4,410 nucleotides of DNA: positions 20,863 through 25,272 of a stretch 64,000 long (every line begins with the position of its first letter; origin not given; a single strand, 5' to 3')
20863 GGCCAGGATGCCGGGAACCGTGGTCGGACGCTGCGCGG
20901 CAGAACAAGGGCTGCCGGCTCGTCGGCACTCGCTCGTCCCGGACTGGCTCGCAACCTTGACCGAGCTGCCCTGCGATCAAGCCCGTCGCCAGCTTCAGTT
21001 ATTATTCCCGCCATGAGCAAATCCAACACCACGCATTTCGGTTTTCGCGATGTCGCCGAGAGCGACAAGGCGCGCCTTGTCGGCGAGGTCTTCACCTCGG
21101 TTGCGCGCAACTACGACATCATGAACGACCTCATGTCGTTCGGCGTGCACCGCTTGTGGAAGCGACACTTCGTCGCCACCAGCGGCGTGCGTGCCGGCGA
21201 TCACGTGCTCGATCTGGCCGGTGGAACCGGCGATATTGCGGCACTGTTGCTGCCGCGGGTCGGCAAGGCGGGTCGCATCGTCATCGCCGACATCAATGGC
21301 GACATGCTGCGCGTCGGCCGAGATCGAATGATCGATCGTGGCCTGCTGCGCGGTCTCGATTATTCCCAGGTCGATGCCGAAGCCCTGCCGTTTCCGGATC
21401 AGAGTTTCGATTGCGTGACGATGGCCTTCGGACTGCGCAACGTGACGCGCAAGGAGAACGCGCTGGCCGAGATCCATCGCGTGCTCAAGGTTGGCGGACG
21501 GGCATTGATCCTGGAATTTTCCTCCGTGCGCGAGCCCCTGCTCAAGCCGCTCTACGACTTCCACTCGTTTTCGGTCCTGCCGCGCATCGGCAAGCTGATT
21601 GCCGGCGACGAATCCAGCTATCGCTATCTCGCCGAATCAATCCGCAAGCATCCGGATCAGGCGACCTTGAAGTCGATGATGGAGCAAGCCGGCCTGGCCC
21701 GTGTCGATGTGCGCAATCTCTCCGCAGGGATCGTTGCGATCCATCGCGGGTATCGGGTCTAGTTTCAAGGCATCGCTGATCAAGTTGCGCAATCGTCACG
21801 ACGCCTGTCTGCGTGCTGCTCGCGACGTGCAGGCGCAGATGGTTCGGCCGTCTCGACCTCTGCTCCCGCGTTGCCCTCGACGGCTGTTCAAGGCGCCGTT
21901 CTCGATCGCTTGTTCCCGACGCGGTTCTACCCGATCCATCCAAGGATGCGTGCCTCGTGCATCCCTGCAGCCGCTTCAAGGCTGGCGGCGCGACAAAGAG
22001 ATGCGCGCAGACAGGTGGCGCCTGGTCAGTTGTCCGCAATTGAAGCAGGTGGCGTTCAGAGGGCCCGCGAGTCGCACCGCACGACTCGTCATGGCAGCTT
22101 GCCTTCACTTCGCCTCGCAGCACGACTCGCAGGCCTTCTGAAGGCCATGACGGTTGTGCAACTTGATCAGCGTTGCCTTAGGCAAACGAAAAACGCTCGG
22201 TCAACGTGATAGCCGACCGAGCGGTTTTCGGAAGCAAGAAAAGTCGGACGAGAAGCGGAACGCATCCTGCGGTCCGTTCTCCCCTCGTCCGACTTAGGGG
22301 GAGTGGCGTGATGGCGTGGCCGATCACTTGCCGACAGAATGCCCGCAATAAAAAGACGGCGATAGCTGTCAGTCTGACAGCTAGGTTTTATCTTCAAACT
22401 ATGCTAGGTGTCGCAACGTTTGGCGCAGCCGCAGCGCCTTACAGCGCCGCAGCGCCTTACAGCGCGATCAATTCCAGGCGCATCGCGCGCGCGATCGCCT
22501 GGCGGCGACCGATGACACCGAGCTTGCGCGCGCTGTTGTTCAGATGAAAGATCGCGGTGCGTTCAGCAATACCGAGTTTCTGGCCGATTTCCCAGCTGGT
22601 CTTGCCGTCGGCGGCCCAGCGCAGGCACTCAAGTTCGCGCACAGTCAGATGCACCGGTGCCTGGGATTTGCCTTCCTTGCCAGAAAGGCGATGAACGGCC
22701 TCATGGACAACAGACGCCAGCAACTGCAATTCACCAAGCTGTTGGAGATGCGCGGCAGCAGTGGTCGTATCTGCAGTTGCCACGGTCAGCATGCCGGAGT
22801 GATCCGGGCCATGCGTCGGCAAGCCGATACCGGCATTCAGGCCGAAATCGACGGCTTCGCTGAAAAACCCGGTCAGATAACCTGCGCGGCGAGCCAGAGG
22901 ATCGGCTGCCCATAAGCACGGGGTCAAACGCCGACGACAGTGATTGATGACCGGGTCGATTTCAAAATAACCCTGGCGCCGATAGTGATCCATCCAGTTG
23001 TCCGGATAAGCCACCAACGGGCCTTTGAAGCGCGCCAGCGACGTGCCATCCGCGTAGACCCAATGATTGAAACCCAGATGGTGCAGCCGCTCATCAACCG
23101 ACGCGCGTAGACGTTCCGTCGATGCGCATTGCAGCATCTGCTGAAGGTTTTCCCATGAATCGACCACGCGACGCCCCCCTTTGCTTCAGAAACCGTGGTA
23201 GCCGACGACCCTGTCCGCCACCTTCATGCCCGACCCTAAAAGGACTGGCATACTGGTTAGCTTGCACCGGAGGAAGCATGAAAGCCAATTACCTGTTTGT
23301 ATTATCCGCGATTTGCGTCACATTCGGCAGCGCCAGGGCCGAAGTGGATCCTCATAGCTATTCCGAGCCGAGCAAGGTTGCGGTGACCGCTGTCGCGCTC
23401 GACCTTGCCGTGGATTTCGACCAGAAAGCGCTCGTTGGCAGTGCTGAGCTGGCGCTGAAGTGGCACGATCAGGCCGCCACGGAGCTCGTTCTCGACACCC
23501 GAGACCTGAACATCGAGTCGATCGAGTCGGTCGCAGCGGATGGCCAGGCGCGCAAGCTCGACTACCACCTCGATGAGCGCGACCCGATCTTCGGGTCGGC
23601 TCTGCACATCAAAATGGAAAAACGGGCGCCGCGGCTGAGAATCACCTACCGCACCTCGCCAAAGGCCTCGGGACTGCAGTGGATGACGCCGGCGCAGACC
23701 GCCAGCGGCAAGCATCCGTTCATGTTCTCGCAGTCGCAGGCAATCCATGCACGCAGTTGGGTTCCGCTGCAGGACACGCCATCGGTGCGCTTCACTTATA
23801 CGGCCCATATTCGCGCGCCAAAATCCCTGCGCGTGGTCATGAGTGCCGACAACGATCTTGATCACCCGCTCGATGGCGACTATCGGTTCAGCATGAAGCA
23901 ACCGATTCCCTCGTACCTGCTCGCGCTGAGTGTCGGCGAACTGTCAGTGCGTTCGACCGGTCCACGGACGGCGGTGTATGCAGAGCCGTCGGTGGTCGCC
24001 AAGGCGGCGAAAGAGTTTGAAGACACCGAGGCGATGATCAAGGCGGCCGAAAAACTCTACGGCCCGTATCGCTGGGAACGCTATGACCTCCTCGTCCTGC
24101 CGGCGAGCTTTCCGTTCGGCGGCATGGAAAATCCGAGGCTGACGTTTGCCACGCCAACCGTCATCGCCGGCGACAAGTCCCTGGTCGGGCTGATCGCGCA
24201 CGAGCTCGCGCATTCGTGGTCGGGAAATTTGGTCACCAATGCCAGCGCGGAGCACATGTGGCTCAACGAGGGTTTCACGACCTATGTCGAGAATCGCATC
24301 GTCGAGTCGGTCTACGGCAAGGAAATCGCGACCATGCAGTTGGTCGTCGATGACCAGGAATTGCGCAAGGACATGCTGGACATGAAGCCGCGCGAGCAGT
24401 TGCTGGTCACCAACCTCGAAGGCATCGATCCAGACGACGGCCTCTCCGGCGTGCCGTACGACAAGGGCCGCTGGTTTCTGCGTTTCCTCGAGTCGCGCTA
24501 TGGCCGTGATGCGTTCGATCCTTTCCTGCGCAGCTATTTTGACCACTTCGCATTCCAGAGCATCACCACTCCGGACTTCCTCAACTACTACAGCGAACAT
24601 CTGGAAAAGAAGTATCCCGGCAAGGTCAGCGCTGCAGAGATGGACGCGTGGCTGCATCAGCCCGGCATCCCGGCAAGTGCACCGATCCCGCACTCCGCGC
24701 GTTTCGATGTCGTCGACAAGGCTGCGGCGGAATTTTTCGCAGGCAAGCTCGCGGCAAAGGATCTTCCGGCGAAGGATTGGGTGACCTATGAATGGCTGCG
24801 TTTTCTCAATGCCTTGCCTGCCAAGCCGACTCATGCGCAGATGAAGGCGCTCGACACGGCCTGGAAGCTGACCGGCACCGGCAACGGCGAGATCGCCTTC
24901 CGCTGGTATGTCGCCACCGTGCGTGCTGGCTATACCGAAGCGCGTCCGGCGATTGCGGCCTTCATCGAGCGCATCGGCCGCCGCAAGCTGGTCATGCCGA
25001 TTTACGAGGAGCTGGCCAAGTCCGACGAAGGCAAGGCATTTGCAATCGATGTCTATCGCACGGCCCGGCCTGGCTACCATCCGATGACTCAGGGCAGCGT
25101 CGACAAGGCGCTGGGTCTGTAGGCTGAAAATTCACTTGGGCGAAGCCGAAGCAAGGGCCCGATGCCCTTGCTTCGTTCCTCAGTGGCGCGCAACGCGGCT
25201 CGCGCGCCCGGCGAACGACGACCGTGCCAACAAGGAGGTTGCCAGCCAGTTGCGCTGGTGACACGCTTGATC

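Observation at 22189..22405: Candidate LuxR-solo-controlled small RNA behind a lux-box-like palindrome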

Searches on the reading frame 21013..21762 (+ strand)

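Call 6: search_protein_families(library=pfam, proteins=[window:21013-21762:+])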
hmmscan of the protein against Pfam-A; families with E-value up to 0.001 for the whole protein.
window:21013-21762:+ (249 aa): 7 families
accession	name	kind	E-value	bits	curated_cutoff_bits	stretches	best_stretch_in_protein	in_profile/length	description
PF01209.24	Ubie_methyltran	-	8.9e-84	280.9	20.1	1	19-247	6-232/233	ubiE/COQ5 methyltransferase family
PF13649.12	Methyltransf_25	-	1.2e-19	71.2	27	1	65-162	1-97/97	Methyltransferase domain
PF08241.18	Methyltransf_11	-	1e-18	68.1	21.2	1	66-166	1-95/95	Methyltransferase domain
PF13847.12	Methyltransf_31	-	1e-14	54.9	27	1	61-182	3-124/145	Methyltransferase domain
PF08242.18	Methyltransf_12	-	2.7e-10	41.3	30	1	66-163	1-97/98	Methyltransferase domain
PF13489.12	Methyltransf_23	-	8.9e-09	35.7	27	1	60-229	21-160/164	Methyltransferase domain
PF07021.18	MetW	-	8.7e-05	22.7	21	1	58-165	10-106/193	Methionine biosynthesis protein MetW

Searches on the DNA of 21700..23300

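Call 4: search_rna_families(source=window, start=21700, end=23300, threshold=evalue, max_evalue=10)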
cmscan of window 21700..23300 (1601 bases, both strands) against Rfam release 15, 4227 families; matches with E-value up to 10: 8.
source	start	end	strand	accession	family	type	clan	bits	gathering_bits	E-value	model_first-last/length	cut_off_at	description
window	22051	22146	-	RF00718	mir-431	Gene; miRNA;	-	23.2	70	0.46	1-86/86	no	mir-431 microRNA precursor family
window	22242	22293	-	RF02337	GlsR8_miR10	Gene; snRNA; snoRNA; CD-box;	-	22.8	100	0.043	1-70/70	no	Giardia snoRNA GlsR8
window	22433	22466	+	RF03929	mir-6579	Gene; miRNA;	-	19.4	47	2.2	1-68/68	no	mir-6579 microRNA precursor family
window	22048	22150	-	RF04119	MIR1858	Gene; miRNA;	-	19.2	137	3.3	1-197/197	no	MIR1858 microRNA precursor family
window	22414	22502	-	RF01485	rli61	Cis-reg;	-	18.6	50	2.6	1-106/106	no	Listeria sRNA rli61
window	22182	22228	-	RF00489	ctRNA_p42d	Gene; antisense;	-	18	50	1.2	1-46/46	no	ctRNA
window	23059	23081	+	RF01308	sR58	Gene; snRNA; snoRNA; CD-box;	-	13.8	55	8.1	1-55/55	no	Small nucleolar RNA sR58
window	22478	22614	-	RF02003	group-II-D1D4-4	Intron;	CL00102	12.4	49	7.4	1-138/138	no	Group II catalytic intron D1-D4-4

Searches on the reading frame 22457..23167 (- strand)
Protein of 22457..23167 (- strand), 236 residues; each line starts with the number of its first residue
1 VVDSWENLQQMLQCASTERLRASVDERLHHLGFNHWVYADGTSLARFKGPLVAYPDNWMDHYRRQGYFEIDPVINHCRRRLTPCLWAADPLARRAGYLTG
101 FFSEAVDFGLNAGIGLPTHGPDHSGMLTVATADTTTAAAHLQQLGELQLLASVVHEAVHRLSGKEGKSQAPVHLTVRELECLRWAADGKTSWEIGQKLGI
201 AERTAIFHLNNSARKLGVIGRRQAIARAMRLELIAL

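Call 6: search_protein_families(library=pfam, proteins=[window:22457-23167:-])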
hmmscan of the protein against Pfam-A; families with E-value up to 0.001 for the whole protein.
window:22457-23167:- (236 aa): 2 families
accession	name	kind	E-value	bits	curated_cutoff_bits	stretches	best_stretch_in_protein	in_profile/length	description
PF03472.21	Autoind_bind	-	7.4e-29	100.6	23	1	17-158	2-149/149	Autoinducer binding domain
PF00196.25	GerE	-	1.5e-15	57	23.5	1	174-226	3-55/57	Bacterial regulatory proteins, luxR family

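Call 66: search_solved_structures(query=window:22460-23167:-, max_evalue=0.00001, show_alignments=1)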
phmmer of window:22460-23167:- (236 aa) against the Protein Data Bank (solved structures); distinct sequences matched with E-value up to 0.00001: 23.
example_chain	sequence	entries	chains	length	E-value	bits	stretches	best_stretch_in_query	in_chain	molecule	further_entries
7r3g_B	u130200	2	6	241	2.3e-30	109.2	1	2-234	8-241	Regulatory protein RhlR | PROSS optimized variant of RhlR with 75 mutations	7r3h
6mwz_A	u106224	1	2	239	1.2e-26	96.9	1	53-236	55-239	Transcriptional regulator LasR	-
6mwh_A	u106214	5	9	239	4.6e-26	95.1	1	53-236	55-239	Transcriptional regulator LasR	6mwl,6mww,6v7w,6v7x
7r3i_A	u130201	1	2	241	5.4e-26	94.8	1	2-233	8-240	PROSS optimized variant of RhlR with 61 mutations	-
6mvn_A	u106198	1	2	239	8.4e-26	94.2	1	53-236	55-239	Transcriptional regulator LasR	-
3szt_A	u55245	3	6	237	5.7e-20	75.1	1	51-233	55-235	Quorum-sensing control repressor | LuxR family transcriptional regulator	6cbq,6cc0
3qp5_A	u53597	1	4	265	2.6e-19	73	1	52-232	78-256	CviR transcriptional regulator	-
2q0o_A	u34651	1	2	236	2.8e-19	72.9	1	8-227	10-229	Probable transcriptional activator protein traR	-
7r3j_C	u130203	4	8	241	9.2e-19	71.2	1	5-233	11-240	Regulatory protein RhlR | RhlR protein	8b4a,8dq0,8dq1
3qp6_A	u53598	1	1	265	4.8e-18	68.8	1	52-232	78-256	CviR transcriptional regulator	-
7r3e_A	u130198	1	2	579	8.3e-18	68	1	5-233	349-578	2-aminobenzoylacetyl-CoA thioesterase,Regulatory protein RhlR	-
4lfu_A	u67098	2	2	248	1.3e-12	51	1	52-228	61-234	Regulatory protein SdiA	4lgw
4y13_A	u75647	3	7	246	1.8e-12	50.5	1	52-228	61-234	Transcriptional regulator of ftsQAZ gene cluster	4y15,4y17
6d6a_A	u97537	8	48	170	9.6e-11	44.9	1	53-132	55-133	Transcriptional activator protein LasR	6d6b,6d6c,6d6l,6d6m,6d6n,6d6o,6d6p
6d6d_A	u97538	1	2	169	9.6e-11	44.9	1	53-132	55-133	Transcriptional activator protein LasR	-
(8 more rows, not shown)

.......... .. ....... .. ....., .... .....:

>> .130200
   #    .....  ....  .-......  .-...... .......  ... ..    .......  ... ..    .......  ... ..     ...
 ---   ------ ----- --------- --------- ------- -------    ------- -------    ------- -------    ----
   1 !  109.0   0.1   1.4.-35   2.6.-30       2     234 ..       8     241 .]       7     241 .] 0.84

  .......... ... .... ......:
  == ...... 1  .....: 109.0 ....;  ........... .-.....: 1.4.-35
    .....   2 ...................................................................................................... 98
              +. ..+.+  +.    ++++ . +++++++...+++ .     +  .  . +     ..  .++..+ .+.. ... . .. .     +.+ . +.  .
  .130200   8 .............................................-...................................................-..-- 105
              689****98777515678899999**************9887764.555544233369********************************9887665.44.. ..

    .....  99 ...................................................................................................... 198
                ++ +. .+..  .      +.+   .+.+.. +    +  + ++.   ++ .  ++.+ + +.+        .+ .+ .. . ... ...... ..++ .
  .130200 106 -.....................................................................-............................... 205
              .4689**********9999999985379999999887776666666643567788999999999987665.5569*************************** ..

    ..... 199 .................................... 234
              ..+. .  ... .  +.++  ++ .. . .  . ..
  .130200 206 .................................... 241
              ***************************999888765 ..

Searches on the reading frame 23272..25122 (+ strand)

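Call 6: search_protein_families(library=pfam, proteins=[window:23272-25122:+])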
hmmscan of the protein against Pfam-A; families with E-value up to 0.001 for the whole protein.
window:23272-25122:+ (616 aa): 3 families
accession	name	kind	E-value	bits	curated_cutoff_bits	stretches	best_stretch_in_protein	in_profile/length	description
PF01433.26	Peptidase_M1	-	2.5e-43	148.7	27.7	1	250-446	4-209/218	Peptidase family M1 domain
PF09127.17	Leuk-A4-hydro_C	-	2e-25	89.5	27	1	503-614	1-112/112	Leukotriene A4 hydrolase, C-terminal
PF17900.6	Peptidase_M1_N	-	1.3e-18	68.2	25.8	1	43-216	7-186/186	Peptidase M1 N-terminal domain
